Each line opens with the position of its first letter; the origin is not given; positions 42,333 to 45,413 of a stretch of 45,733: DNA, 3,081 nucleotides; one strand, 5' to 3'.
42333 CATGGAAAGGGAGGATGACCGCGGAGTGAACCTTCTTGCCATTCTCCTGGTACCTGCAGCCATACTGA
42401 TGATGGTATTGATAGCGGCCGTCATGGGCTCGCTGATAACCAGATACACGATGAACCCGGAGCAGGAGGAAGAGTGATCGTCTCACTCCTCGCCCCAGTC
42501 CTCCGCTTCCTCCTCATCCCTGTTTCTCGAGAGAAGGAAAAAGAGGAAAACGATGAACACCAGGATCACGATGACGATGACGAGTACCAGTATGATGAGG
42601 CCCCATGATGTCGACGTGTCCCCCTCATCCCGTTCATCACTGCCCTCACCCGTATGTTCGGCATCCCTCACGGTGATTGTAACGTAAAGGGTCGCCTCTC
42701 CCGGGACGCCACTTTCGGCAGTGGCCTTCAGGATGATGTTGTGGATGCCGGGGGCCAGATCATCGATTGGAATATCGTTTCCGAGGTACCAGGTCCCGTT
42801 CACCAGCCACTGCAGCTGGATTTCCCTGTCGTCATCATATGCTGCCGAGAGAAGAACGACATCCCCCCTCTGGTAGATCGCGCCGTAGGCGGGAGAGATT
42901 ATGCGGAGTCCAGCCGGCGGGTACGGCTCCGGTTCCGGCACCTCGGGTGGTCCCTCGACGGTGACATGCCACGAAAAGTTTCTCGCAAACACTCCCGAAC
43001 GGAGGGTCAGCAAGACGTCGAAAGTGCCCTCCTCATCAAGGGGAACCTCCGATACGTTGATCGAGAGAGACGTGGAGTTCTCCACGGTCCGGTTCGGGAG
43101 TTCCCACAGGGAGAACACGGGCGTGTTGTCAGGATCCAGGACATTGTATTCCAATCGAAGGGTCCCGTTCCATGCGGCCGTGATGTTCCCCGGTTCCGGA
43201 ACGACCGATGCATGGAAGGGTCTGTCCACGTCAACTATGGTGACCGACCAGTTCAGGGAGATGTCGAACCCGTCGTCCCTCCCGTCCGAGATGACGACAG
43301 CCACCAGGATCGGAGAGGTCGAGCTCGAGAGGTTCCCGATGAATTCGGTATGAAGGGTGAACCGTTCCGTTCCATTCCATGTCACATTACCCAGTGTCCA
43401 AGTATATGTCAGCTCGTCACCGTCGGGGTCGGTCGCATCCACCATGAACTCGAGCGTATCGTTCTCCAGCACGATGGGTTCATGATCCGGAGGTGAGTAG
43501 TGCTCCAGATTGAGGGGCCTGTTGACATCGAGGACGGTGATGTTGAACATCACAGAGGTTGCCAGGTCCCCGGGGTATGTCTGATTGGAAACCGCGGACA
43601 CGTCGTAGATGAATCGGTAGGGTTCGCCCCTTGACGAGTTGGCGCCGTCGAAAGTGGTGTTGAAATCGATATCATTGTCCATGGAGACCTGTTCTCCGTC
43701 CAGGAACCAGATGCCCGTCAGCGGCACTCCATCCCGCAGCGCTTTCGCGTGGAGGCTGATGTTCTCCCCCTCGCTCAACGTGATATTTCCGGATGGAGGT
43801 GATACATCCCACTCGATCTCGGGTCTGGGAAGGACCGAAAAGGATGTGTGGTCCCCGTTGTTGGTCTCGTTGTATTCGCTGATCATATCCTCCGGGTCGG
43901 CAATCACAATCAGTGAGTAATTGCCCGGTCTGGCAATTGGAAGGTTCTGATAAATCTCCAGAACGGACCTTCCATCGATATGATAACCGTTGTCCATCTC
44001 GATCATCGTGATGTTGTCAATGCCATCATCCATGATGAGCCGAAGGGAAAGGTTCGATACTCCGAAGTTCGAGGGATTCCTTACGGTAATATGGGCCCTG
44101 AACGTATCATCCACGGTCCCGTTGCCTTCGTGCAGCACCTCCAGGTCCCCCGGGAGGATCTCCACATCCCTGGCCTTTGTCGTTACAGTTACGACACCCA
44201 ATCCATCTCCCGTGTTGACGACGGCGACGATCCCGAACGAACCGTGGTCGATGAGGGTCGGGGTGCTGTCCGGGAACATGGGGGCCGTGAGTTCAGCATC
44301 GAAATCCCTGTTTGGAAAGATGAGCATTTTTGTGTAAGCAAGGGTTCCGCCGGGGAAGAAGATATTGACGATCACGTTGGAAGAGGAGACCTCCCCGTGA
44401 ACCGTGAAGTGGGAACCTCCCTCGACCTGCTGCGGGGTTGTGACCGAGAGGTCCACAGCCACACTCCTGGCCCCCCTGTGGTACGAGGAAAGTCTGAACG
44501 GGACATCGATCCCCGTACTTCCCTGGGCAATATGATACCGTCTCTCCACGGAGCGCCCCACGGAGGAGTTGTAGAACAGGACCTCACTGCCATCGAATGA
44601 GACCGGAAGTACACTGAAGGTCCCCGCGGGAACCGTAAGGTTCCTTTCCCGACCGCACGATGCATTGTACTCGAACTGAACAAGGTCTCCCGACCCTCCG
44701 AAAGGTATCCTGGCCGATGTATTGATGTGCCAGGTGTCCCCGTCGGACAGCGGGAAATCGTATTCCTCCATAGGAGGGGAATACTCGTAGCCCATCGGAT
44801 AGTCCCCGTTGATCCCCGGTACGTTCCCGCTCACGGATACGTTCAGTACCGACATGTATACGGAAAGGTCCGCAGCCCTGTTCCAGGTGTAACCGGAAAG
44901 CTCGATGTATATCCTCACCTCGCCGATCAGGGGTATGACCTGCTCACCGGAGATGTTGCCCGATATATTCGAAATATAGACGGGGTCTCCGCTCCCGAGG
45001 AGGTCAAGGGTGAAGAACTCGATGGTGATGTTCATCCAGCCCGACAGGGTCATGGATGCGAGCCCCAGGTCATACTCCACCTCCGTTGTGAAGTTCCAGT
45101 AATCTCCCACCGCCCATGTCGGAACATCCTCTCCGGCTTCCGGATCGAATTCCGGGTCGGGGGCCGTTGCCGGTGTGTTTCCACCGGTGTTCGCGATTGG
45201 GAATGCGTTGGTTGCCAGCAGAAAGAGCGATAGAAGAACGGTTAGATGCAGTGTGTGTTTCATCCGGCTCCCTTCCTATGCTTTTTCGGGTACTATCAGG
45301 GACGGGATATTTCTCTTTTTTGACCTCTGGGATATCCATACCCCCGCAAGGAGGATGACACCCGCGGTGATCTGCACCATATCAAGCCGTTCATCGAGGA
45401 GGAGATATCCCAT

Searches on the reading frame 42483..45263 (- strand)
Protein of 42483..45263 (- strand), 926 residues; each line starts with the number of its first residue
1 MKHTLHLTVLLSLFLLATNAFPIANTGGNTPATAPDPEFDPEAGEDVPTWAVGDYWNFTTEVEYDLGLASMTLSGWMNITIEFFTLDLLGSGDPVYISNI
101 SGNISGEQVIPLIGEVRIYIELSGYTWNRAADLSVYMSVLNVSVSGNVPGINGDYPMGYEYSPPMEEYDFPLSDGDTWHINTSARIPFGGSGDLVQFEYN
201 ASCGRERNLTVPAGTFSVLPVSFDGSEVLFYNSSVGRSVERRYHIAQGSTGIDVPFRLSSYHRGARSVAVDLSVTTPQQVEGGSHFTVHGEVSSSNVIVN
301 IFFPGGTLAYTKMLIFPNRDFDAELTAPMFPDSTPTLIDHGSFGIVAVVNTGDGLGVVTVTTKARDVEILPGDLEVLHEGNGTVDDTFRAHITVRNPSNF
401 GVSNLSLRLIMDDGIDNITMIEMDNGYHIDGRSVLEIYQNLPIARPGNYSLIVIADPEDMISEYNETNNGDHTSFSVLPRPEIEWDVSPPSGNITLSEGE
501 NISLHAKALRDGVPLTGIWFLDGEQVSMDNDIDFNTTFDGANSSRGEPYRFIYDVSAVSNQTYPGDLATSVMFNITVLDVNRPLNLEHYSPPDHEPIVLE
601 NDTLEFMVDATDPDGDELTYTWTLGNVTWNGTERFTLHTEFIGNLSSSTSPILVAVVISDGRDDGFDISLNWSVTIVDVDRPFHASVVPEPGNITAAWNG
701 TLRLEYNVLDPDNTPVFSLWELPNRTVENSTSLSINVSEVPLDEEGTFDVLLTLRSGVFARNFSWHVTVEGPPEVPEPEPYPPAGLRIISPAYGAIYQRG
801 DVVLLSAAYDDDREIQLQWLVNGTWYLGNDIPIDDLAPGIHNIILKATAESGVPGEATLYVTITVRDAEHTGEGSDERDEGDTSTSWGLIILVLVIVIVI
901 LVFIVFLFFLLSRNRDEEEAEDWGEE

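Call 47: search_protein_families(library=pfam, proteins=[window:42483-45263:-], max_evalue=0.0001)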
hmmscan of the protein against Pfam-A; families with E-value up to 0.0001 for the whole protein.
window:42483-45263:- (926 aa): 2 families
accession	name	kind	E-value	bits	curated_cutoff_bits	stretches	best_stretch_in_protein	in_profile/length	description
PF07705.17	CARDB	-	1.6e-05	25.4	22.7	1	373-470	3-98/101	CARDB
PF17957.7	Big_7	-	7.9e-05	23.7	24.1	0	490-563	8-66/70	Bacterial Ig domain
